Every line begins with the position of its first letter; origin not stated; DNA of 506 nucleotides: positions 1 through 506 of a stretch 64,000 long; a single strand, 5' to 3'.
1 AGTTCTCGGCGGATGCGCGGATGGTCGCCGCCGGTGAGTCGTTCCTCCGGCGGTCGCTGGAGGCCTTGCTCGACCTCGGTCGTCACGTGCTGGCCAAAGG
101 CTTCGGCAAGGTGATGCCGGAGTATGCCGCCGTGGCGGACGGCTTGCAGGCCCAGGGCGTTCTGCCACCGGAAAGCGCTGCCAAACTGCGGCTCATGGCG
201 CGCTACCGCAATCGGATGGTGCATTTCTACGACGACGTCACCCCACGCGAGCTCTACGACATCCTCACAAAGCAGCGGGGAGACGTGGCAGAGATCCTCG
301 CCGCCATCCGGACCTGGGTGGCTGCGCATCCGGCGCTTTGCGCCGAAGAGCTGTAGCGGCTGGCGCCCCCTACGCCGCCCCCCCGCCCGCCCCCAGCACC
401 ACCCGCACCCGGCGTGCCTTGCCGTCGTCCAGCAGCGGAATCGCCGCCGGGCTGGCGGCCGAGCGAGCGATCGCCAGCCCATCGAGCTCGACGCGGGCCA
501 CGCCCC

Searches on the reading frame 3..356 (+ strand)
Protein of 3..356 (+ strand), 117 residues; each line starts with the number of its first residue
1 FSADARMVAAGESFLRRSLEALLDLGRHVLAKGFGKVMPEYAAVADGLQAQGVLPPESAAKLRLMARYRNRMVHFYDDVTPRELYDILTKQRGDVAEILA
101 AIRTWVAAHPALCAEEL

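Call 34: search_protein_families(library=pfam, proteins=[window:3-356:+], max_evalue=0.001)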
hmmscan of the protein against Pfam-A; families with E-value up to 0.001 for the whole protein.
window:3-356:+ (117 aa): 1 family
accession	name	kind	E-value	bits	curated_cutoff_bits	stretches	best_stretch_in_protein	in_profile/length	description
PF01934.22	HepT-like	-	3.8e-16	59.3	23.5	1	1-102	20-120/120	Ribonuclease HepT-like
